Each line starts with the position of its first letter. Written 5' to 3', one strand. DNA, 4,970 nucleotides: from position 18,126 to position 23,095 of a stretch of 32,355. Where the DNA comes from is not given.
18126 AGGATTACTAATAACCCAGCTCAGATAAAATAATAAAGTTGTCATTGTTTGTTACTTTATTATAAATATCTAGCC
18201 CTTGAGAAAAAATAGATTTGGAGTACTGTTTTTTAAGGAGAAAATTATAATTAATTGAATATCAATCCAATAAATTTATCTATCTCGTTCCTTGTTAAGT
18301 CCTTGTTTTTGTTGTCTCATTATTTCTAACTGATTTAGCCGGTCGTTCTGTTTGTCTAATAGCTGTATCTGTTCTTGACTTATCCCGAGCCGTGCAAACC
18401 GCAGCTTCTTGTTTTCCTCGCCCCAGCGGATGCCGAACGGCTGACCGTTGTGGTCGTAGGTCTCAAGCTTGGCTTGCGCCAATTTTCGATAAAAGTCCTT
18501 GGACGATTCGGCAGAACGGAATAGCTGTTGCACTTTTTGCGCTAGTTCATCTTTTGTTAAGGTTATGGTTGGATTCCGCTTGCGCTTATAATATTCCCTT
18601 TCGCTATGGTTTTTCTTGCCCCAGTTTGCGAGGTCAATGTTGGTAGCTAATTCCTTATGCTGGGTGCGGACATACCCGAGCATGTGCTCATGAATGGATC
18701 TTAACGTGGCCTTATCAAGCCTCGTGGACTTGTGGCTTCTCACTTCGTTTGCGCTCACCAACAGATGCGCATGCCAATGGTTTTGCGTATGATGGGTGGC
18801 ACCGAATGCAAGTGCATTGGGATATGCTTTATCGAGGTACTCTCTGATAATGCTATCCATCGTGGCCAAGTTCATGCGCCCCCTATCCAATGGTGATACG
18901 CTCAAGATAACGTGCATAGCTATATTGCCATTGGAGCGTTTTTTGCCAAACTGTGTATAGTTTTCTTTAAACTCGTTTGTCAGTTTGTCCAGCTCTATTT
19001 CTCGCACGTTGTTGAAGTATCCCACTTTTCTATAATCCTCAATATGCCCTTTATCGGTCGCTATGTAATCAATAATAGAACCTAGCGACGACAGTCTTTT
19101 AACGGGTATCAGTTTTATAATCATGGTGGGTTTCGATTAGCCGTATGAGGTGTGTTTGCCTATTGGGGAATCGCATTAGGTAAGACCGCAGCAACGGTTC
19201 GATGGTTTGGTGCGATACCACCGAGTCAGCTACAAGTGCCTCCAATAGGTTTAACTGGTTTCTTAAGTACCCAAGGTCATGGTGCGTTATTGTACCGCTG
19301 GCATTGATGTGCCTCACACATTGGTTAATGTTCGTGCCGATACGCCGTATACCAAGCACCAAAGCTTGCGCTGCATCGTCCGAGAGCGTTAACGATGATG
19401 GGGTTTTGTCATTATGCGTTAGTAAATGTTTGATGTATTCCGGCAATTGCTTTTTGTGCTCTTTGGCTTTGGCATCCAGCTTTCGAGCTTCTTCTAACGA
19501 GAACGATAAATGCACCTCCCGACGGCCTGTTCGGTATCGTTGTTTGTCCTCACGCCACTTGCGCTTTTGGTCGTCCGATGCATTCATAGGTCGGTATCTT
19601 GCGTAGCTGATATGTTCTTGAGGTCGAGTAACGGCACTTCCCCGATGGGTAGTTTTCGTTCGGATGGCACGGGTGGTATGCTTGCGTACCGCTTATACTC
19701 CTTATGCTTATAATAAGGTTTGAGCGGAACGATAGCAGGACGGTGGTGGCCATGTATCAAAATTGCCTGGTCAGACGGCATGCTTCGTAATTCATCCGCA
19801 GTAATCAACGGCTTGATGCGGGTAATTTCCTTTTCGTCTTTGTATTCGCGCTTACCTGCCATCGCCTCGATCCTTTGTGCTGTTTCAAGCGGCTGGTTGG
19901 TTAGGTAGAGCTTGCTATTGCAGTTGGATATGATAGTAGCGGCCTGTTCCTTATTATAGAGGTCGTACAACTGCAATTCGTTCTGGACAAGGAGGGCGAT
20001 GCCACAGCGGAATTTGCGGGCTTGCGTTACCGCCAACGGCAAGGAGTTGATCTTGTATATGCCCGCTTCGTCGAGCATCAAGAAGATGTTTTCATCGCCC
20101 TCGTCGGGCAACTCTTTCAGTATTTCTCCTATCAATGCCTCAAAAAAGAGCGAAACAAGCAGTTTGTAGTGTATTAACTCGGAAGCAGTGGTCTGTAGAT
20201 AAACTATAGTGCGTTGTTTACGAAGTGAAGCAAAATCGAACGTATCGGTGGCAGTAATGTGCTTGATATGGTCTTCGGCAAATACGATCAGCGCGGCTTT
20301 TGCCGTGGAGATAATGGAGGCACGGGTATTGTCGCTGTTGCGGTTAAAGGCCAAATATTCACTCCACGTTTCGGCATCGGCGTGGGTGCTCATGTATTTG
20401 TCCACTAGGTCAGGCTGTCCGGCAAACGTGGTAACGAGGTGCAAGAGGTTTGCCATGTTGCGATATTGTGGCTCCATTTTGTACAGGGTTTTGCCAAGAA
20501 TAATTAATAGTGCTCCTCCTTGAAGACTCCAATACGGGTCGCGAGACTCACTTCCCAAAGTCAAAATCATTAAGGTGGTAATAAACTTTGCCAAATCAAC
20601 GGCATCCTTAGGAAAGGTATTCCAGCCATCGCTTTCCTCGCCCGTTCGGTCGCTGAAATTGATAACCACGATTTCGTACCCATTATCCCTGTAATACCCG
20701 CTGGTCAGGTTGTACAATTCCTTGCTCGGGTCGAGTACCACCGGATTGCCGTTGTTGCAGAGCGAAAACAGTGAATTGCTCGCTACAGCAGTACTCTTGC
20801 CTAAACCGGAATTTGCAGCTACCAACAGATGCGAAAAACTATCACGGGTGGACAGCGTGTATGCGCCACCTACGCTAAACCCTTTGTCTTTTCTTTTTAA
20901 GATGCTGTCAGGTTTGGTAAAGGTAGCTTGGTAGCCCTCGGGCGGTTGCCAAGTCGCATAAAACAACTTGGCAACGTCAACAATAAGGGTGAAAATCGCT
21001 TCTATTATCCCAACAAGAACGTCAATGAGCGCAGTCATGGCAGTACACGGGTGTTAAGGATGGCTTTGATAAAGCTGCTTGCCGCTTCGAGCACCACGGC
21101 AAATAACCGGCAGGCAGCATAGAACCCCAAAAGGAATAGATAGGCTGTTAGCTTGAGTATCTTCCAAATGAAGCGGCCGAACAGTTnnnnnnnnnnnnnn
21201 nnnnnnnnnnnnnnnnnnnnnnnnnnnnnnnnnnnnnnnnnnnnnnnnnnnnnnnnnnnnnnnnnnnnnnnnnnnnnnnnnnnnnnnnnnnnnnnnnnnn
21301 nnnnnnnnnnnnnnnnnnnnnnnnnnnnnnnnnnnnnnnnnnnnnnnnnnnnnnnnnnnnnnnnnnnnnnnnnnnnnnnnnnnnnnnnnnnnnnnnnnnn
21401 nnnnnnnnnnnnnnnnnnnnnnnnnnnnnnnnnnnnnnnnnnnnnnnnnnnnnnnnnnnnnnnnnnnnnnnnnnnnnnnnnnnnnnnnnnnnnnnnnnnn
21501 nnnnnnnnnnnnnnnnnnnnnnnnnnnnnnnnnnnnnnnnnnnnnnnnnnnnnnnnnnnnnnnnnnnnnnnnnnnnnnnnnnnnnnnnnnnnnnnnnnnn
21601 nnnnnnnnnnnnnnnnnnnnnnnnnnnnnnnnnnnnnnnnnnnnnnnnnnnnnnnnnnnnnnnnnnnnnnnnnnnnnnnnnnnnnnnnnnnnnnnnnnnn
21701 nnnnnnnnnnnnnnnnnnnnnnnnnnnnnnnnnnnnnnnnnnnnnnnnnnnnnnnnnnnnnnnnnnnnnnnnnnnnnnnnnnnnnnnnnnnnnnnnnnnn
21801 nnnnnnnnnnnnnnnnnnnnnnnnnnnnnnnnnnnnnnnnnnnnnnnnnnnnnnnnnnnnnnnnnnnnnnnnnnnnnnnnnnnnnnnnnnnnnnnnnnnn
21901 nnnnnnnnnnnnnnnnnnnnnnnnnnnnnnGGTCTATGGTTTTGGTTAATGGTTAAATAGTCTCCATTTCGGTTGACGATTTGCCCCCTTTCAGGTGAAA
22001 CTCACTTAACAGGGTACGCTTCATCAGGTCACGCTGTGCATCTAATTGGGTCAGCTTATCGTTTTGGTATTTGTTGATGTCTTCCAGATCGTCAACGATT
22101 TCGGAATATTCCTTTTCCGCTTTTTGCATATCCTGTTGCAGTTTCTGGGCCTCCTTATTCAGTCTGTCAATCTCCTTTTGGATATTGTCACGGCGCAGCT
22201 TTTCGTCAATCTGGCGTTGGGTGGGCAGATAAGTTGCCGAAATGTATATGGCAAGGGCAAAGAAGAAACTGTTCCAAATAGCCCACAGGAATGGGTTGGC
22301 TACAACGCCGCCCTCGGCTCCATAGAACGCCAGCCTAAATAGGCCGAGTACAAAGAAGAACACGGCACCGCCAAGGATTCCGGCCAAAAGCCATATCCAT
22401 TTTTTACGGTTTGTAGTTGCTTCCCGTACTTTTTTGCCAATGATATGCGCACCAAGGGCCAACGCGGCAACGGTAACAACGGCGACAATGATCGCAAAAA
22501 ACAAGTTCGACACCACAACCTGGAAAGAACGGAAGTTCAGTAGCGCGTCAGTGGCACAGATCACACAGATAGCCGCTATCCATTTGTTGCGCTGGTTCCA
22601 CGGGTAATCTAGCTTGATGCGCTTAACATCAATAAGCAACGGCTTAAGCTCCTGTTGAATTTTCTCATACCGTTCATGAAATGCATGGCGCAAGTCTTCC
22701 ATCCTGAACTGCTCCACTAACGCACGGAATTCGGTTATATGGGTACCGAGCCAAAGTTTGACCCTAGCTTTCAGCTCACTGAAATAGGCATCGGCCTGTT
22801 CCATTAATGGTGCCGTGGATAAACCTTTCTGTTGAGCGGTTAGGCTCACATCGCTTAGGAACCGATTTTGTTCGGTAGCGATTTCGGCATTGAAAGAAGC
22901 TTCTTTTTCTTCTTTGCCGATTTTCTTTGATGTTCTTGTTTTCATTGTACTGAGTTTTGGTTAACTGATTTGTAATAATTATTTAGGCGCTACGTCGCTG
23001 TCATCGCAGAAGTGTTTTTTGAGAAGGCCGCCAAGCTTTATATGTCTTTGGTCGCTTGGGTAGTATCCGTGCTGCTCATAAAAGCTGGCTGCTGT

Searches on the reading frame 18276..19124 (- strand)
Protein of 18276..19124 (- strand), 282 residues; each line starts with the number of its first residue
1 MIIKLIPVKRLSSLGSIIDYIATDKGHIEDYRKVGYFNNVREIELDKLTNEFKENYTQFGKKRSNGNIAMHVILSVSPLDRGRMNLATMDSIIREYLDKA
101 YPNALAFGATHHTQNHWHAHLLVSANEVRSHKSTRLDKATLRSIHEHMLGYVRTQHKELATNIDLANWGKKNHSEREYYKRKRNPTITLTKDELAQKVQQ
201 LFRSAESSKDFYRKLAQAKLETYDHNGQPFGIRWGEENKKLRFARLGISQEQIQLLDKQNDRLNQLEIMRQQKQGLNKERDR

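Call 15: search_protein_families(library=pfam, proteins=[window:18276-19124:-], max_evalue=0.001)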
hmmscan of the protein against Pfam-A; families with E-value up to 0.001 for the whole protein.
window:18276-19124:- (282 aa): 1 family
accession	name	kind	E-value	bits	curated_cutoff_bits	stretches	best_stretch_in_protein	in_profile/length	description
PF03432.20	Relaxase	-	3.4e-10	40.7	24.6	1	32-143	10-118/132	MobA/VirD2-like, nuclease domain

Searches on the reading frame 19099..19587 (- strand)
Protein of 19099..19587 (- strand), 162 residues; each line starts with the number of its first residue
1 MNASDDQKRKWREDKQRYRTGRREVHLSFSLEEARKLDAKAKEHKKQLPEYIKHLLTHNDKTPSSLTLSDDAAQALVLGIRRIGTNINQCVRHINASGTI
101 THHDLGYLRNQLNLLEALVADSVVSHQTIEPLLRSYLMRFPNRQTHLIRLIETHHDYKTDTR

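Call 15: search_protein_families(library=pfam, proteins=[window:19099-19587:-], max_evalue=0.001)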
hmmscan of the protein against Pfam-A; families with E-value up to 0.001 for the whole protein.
window:19099-19587:- (162 aa): 2 families
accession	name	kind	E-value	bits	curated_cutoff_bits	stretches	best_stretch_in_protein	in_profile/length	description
PF05713.17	MobC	-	7.1e-05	23.6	23.2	1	80-104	4-27/45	Bacterial mobilisation protein (MobC)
PF21983.2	NikA-like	-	0.00043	20.8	27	0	25-91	7-69/72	Mobilization protein NikA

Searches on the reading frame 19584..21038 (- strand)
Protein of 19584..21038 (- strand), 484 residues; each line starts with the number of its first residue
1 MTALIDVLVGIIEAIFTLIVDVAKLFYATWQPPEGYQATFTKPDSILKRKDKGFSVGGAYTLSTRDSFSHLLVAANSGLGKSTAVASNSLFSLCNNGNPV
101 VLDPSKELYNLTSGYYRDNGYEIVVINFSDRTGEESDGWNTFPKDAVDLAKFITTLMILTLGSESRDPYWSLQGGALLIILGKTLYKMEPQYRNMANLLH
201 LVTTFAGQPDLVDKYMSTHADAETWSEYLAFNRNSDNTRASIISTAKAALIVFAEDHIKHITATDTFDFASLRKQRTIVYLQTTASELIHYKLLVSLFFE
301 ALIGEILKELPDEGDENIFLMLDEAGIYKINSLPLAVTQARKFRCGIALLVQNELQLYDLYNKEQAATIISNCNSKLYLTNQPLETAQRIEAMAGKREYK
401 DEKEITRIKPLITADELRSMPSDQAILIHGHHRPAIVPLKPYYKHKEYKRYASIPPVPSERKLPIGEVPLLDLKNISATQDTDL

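Call 15: search_protein_families(library=pfam, proteins=[window:19584-21038:-], max_evalue=0.001)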
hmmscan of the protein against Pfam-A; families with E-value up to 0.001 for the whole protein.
window:19584-21038:- (484 aa): 3 families
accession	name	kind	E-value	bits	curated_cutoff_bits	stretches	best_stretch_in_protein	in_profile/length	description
PF02534.20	T4SS-DNA_transf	-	7.3e-47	160.7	20.1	1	42-450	21-453/468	Type IV secretory system Conjugative DNA transfer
PF10412.15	TrwB_AAD_bind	-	2.4e-19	69.9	20.5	1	64-404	11-333/387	Type IV secretion-system coupling protein DNA-binding domain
PF12696.13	TraG-D_C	-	2.5e-13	50.5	22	1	319-421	3-125/126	TraM recognition site of TraD and TraG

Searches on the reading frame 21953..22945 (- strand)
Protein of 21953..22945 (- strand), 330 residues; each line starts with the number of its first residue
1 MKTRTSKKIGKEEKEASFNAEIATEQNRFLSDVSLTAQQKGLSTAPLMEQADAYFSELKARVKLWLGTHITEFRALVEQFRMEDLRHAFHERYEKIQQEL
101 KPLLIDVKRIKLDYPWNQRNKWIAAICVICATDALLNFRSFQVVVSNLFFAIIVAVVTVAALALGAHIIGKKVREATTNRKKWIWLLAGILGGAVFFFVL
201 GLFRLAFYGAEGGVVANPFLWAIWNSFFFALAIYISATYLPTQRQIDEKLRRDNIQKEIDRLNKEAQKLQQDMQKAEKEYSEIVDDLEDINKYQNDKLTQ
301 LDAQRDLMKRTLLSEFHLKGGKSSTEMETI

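Call 15: search_protein_families(library=pfam, proteins=[window:21953-22945:-], max_evalue=0.001)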
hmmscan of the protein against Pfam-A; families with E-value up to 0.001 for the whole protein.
window:21953-22945:- (330 aa): 1 family
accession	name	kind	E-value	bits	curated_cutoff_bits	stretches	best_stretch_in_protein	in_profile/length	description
PF04949.18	Transcrip_act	-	0.00012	22.4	27.5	1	253-296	82-125/154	Transcriptional activator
